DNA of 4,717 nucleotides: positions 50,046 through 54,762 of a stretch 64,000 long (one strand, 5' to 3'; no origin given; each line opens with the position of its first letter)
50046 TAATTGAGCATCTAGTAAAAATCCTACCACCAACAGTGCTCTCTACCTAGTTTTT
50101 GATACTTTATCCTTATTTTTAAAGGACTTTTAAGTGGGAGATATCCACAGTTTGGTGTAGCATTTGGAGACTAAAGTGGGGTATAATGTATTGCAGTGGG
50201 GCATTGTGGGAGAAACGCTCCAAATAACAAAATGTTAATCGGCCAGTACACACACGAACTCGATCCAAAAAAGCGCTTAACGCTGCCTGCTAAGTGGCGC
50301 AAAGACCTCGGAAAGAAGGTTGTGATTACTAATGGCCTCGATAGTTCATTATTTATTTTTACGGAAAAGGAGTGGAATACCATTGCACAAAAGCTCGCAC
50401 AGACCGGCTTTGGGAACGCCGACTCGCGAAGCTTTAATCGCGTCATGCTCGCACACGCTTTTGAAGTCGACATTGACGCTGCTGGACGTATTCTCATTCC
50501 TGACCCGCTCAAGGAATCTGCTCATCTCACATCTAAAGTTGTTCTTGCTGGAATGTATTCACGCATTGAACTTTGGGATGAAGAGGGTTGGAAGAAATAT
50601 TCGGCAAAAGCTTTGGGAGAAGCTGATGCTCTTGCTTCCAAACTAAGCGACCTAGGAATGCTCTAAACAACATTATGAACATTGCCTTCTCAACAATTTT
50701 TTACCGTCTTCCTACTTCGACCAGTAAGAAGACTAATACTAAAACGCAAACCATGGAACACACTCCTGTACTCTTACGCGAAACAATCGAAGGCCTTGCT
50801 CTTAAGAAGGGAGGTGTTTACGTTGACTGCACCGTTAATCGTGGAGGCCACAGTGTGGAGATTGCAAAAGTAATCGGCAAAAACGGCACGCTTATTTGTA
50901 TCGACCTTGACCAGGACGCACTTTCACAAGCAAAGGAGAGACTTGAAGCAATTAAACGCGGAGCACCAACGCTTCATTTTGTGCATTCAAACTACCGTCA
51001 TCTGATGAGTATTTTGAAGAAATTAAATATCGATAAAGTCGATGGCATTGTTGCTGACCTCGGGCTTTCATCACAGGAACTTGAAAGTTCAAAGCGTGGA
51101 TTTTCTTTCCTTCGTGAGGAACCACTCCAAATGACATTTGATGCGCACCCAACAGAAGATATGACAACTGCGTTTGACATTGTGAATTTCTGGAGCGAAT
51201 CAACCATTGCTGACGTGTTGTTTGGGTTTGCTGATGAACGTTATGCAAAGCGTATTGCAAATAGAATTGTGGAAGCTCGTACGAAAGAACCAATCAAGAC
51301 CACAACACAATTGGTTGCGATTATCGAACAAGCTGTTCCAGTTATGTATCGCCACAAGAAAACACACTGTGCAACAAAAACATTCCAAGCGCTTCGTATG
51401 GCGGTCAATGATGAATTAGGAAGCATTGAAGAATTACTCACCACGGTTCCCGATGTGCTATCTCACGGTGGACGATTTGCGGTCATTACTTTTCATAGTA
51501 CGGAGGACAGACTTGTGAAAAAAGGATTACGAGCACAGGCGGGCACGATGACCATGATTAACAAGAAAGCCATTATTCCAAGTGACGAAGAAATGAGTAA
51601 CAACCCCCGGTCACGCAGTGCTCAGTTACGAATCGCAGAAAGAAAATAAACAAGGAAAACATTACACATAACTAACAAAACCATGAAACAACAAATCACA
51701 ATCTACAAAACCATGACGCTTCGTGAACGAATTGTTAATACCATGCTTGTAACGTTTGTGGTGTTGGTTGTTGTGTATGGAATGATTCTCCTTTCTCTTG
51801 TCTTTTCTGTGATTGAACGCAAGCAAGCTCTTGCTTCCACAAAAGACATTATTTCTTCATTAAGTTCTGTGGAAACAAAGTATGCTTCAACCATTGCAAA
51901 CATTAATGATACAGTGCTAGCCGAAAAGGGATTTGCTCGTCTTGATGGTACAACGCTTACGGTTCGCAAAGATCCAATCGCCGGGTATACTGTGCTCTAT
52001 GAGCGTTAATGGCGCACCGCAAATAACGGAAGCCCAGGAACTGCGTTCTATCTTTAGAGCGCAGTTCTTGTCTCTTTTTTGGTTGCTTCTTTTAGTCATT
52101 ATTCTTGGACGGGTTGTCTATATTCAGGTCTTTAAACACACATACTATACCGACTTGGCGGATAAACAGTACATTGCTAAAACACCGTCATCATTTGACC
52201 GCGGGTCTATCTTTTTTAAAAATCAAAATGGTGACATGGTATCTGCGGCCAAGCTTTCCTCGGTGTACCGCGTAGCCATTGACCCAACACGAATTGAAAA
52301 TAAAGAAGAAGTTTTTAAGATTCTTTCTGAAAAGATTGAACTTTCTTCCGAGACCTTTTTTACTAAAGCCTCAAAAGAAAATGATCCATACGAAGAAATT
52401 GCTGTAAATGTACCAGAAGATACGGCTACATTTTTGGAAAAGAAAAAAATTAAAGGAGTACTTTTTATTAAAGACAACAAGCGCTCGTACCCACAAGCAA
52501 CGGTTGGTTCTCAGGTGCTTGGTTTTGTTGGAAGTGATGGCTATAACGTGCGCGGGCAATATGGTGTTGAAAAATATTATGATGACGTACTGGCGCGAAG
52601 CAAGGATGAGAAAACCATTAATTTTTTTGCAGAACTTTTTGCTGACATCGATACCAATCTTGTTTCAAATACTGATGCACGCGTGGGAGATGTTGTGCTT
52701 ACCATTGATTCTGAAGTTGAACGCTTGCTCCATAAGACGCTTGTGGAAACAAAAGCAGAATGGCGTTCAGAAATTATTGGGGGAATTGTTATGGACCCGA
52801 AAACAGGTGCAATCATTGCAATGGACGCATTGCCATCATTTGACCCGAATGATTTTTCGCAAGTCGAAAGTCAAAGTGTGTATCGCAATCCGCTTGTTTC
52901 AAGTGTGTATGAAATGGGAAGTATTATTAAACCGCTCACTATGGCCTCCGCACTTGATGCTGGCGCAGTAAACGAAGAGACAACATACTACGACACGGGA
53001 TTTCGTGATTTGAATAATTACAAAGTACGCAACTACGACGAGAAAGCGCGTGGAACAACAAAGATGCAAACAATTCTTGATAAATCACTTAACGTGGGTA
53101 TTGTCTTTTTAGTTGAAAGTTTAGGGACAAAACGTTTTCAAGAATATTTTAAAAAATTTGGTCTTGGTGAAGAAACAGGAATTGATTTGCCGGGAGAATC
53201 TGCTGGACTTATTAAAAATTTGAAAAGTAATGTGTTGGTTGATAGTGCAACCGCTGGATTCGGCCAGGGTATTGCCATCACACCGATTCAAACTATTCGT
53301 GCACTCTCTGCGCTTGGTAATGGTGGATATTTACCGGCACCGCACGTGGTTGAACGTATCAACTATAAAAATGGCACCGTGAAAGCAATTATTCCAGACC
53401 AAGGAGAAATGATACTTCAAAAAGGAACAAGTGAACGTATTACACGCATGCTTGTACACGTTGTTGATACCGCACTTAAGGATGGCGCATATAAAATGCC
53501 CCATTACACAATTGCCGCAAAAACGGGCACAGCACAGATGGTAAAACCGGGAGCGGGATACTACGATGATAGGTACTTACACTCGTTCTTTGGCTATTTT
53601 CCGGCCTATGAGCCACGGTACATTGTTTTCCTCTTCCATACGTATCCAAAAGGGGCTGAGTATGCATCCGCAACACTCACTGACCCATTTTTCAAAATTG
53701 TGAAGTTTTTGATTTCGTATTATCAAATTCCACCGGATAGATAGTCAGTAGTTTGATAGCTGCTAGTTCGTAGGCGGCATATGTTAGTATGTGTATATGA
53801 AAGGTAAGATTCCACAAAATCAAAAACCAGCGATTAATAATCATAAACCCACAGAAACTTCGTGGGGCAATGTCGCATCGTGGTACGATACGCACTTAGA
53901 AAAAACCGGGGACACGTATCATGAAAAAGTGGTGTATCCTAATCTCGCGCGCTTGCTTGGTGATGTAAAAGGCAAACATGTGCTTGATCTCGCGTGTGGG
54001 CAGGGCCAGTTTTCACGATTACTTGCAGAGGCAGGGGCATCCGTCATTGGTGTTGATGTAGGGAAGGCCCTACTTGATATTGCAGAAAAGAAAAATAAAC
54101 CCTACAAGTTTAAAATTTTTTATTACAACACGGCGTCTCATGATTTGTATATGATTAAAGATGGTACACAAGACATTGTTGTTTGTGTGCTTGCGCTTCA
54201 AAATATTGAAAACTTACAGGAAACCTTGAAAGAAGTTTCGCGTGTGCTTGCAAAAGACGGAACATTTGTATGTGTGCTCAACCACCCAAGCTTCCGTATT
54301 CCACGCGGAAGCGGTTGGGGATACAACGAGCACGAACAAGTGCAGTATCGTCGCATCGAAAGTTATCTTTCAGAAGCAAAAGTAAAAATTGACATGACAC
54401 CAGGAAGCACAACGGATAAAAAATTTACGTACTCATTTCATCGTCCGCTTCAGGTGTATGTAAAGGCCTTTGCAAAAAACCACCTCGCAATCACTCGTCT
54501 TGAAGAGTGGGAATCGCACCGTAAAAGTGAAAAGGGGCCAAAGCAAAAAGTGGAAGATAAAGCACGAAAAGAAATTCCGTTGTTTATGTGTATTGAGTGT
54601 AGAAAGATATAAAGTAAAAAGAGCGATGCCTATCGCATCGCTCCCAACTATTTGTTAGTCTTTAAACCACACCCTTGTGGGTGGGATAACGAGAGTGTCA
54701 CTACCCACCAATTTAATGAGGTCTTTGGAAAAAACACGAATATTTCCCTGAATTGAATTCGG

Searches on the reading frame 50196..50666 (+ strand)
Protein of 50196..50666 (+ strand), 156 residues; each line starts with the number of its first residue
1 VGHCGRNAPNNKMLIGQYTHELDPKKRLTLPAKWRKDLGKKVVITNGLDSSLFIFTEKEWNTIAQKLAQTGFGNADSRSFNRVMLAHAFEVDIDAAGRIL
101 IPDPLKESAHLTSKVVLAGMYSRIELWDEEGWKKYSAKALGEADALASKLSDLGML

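Call 86: search_protein_families(library=pfam, proteins=[window:50196-50666:+], max_evalue=0.0001)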
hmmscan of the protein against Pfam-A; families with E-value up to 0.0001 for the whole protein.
window:50196-50666:+ (156 aa): 1 family
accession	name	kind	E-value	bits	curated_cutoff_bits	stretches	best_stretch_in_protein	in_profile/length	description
PF02381.23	MraZ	-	2e-34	117.8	23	2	84-139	1-56/72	MraZ protein, putative antitoxin-like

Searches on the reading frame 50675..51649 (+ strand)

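Call 86: search_protein_families(library=pfam, proteins=[window:50675-51649:+], max_evalue=0.0001)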
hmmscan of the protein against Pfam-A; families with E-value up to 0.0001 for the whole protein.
window:50675-51649:+ (324 aa): 2 families
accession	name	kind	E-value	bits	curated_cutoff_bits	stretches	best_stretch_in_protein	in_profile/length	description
PF01795.25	Methyltransf_5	-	8.9e-98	328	27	1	27-323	2-308/309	MraW methylase family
PF13847.12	Methyltransf_31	-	6e-05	23.2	27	0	44-127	2-80/145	Methyltransferase domain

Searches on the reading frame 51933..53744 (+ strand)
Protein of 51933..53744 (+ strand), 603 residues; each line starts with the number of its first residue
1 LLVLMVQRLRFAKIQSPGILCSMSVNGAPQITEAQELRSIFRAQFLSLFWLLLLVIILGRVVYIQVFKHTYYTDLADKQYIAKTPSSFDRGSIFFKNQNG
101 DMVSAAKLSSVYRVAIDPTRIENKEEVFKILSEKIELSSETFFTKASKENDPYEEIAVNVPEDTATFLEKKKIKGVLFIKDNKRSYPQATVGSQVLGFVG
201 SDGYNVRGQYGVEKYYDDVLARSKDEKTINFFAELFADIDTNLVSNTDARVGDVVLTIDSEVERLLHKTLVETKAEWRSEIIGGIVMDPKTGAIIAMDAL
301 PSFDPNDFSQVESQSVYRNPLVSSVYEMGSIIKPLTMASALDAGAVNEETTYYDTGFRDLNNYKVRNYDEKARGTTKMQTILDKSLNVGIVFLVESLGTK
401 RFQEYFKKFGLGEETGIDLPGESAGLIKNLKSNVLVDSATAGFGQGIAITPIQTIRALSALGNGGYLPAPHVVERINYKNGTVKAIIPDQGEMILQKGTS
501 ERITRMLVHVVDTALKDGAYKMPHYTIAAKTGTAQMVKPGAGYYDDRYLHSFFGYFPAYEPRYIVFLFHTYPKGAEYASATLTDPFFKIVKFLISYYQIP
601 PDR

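Call 86: search_protein_families(library=pfam, proteins=[window:51933-53744:+], max_evalue=0.0001)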
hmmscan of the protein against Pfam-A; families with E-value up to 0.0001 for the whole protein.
window:51933-53744:+ (603 aa): 2 families
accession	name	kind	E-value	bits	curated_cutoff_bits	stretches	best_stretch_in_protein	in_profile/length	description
PF00905.27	Transpeptidase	-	1.4e-68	231.7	22.1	1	285-588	4-295/299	Penicillin binding protein transpeptidase domain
PF03717.20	PBP_dimer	-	2.3e-10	41.6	24.4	1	109-228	21-166/180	Penicillin-binding Protein dimerisation domain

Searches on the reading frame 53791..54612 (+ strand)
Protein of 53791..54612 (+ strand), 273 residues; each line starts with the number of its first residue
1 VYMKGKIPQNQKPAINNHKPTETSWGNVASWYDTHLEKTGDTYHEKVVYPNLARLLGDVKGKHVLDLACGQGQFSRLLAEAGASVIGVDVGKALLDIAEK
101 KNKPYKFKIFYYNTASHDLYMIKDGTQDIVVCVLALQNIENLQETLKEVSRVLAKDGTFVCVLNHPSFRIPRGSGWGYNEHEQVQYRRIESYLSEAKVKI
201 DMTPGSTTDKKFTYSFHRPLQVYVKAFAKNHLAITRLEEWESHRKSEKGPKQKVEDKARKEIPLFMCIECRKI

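Call 86: search_protein_families(library=pfam, proteins=[window:53791-54612:+], max_evalue=0.0001)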
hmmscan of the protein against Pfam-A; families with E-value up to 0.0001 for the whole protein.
window:53791-54612:+ (273 aa): 7 families
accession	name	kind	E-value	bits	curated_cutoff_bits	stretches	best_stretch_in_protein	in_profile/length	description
PF08241.18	Methyltransf_11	-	1.4e-18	67.7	21.2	1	65-161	1-95/95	Methyltransferase domain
PF13649.12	Methyltransf_25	-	1.6e-16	61.2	27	1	64-157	1-97/97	Methyltransferase domain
PF13847.12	Methyltransf_31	-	1.2e-13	51.4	27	1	60-160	3-108/145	Methyltransferase domain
PF01209.24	Ubie_methyltran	-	1.2e-12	48.1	20.1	1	51-162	38-152/233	ubiE/COQ5 methyltransferase family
PF08242.18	Methyltransf_12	-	3.4e-12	47.4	30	1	65-159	1-98/98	Methyltransferase domain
PF13489.12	Methyltransf_23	-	5.9e-12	46.1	27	1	50-178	11-134/164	Methyltransferase domain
PF01728.25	FtsJ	-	8.1e-06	26.3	24.1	1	60-135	21-100/181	FtsJ-like methyltransferase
